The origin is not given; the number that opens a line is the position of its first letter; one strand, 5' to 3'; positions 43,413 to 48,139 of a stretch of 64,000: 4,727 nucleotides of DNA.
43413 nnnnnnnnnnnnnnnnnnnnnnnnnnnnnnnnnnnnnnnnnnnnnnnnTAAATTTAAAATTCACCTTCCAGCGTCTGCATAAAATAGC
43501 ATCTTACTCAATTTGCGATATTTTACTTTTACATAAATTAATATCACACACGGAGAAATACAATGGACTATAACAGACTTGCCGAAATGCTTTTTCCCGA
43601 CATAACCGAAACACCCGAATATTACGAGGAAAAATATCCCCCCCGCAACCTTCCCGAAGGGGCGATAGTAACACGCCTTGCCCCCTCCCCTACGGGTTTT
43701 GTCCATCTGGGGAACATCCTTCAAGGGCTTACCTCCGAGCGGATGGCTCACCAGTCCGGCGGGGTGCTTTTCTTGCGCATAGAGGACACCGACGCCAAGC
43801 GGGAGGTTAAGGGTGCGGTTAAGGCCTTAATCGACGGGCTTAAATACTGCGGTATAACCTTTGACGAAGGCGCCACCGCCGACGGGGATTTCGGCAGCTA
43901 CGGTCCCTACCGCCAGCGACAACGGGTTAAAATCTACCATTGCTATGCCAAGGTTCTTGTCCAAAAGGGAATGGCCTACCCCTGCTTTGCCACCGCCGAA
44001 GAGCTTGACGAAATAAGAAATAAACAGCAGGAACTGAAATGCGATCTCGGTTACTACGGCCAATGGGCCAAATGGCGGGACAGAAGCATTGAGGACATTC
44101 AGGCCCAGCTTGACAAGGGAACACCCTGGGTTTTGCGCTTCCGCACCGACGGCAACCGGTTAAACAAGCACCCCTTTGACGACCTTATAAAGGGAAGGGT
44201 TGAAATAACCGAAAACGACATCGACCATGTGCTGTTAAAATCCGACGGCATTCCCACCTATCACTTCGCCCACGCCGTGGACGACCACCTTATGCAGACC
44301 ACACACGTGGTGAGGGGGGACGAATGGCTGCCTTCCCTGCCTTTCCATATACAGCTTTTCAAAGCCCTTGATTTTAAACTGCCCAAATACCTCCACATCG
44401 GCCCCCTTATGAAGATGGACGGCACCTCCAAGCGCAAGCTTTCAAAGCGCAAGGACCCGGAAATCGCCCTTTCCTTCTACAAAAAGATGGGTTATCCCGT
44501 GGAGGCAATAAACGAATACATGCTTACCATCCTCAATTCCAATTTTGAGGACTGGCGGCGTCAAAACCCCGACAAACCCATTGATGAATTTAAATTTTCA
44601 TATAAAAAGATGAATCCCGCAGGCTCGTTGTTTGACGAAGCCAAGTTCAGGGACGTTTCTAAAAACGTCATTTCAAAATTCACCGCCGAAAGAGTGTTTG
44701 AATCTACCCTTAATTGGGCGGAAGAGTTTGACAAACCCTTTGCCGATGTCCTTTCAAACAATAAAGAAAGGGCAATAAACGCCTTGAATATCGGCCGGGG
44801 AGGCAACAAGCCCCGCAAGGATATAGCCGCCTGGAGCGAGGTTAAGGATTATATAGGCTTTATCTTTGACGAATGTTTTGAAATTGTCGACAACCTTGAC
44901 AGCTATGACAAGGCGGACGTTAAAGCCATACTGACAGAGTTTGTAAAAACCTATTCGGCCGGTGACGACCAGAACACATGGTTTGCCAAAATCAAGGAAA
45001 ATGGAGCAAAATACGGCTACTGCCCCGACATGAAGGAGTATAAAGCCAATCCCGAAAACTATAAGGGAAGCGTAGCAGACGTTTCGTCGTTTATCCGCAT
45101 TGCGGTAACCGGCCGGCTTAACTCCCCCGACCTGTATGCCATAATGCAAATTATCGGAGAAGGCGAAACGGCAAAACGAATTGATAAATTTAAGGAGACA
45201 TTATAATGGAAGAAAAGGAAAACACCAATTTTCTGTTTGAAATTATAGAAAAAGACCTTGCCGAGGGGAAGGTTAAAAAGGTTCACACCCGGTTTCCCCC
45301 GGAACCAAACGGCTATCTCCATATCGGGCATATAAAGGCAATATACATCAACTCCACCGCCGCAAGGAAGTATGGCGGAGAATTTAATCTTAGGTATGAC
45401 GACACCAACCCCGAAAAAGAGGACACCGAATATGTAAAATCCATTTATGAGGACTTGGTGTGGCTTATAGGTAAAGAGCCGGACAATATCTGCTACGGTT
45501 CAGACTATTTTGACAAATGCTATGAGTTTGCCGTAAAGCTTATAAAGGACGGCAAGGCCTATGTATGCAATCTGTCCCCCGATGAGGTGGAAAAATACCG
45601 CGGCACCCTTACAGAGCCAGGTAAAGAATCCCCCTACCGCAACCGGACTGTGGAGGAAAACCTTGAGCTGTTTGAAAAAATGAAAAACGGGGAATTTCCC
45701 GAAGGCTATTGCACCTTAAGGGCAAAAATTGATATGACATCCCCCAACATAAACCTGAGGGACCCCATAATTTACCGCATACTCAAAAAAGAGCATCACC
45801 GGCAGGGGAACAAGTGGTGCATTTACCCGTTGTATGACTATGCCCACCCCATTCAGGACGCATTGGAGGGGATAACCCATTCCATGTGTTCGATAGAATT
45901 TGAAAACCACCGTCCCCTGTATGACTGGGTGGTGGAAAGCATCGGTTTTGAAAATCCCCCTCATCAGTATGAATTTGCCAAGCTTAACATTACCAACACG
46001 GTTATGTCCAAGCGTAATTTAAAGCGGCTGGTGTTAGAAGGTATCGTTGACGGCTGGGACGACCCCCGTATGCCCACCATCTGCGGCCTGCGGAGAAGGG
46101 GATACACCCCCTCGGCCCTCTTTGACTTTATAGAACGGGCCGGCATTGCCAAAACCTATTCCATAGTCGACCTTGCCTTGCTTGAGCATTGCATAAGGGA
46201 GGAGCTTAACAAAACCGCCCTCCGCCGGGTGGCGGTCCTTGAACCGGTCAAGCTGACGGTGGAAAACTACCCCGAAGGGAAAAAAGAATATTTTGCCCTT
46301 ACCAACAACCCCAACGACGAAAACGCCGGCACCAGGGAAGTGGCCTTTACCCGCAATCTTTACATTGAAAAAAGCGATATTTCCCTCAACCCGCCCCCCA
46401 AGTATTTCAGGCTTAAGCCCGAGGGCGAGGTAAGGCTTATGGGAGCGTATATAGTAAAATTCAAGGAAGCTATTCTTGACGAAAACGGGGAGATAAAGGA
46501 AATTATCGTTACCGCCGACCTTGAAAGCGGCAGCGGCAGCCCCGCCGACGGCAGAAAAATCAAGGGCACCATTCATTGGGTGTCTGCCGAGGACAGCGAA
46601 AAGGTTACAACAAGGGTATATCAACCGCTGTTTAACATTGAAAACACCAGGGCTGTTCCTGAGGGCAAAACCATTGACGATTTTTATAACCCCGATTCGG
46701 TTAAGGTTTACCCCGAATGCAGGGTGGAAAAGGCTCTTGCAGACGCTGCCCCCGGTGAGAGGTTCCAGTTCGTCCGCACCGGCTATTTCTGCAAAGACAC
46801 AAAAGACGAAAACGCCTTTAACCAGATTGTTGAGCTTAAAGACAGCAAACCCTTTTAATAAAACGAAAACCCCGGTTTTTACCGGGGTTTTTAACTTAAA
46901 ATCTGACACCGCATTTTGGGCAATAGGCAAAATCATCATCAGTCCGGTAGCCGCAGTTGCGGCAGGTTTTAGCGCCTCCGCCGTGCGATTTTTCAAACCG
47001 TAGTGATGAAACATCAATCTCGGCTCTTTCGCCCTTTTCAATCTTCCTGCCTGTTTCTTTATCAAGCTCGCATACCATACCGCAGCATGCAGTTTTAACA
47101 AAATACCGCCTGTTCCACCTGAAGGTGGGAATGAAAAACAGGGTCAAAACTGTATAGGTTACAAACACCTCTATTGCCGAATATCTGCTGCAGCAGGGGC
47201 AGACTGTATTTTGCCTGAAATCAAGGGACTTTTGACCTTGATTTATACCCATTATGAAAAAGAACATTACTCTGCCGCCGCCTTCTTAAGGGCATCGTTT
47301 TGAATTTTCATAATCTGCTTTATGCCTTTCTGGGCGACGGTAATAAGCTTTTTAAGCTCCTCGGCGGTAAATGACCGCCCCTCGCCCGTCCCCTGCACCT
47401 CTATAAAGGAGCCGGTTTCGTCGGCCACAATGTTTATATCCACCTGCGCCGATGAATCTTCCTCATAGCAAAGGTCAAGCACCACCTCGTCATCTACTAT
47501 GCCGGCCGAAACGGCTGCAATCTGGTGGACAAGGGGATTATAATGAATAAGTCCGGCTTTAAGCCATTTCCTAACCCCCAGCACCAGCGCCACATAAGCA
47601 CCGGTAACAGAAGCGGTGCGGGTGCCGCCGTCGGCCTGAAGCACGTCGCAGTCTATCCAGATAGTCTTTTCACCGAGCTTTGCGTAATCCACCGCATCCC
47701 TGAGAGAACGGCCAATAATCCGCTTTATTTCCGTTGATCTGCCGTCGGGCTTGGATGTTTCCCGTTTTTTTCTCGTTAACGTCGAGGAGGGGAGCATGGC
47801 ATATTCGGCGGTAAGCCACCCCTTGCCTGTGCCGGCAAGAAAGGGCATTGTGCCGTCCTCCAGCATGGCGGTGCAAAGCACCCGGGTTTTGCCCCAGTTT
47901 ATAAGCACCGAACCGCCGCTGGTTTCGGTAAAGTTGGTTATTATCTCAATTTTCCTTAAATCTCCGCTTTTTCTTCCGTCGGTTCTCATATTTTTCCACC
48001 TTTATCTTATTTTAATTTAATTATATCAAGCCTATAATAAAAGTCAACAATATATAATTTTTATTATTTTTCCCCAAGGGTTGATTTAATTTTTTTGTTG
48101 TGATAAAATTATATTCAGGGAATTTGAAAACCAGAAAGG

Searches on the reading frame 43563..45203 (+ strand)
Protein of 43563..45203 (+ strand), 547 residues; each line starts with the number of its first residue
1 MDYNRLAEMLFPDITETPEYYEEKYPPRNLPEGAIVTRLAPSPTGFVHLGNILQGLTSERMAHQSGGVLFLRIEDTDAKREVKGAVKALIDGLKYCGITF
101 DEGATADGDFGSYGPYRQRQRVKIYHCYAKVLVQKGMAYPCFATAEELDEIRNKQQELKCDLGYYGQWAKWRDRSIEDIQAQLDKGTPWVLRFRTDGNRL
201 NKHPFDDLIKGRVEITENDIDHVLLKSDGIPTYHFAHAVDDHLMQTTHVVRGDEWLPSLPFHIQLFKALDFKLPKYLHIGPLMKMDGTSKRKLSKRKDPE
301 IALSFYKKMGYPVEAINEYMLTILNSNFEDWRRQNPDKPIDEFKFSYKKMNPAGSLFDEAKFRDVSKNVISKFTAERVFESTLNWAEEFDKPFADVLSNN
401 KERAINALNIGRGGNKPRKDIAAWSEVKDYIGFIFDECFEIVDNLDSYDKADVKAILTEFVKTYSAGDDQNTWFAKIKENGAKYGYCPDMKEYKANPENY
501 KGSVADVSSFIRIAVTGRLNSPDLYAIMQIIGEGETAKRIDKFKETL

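Call 78: search_protein_families(library=pfam, proteins=[window:43563-45203:+])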
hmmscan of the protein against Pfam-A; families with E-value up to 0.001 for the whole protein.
window:43563-45203:+ (547 aa): 2 families
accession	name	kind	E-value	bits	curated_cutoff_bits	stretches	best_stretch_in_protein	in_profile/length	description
PF00749.27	tRNA-synt_1c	-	5.3e-66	223.1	23.4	1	35-320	2-272/314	tRNA synthetases class I (E and Q), catalytic domain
PF19269.4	Anticodon_2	-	9.2e-09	36.3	23.6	1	505-542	102-139/141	Anticodon binding domain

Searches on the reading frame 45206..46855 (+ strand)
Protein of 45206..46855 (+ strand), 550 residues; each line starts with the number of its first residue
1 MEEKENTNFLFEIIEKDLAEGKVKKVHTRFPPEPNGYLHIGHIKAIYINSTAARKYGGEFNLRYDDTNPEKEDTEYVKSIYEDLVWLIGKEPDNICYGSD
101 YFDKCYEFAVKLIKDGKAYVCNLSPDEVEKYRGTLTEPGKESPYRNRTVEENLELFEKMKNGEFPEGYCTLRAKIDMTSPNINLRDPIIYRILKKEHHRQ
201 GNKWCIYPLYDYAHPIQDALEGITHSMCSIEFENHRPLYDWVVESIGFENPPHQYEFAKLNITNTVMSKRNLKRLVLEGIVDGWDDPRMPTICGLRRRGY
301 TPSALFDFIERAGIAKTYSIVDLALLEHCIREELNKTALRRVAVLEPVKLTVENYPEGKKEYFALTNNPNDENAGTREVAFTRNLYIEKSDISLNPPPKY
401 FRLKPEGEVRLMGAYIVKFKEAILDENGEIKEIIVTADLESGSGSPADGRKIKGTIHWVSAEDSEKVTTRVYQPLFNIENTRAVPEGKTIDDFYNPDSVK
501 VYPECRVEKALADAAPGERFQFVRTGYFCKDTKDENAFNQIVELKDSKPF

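Call 78: search_protein_families(library=pfam, proteins=[window:45206-46855:+])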
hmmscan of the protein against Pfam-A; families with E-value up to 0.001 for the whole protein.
window:45206-46855:+ (550 aa): 3 families
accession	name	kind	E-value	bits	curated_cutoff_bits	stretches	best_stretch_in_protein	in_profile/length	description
PF00749.27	tRNA-synt_1c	-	7.8e-105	350.7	23.4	1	25-335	1-313/314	tRNA synthetases class I (E and Q), catalytic domain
PF03950.23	tRNA-synt_1c_C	-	6.2e-26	90.9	23.9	1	338-436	1-89/91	tRNA synthetases class I (E and Q), anti-codon binding domain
PF20974.2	tRNA-synt_1c_C2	-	1.8e-19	70.6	23.9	1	455-531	1-69/69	tRNA synthetases class I (E and Q), anti-codon binding domain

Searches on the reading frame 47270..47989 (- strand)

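Call 78: search_protein_families(library=pfam, proteins=[window:47270-47989:-])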
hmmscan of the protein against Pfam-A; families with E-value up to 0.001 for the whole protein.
window:47270-47989:- (240 aa): 2 families
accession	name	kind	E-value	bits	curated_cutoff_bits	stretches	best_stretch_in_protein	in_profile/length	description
PF01138.27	RNase_PH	-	6.6e-27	94.9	25.5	1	11-136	2-125/130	3' exoribonuclease family, domain 1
PF03725.20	RNase_PH_C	-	3.9e-15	56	20.8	1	155-222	1-67/67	3' exoribonuclease family, domain 2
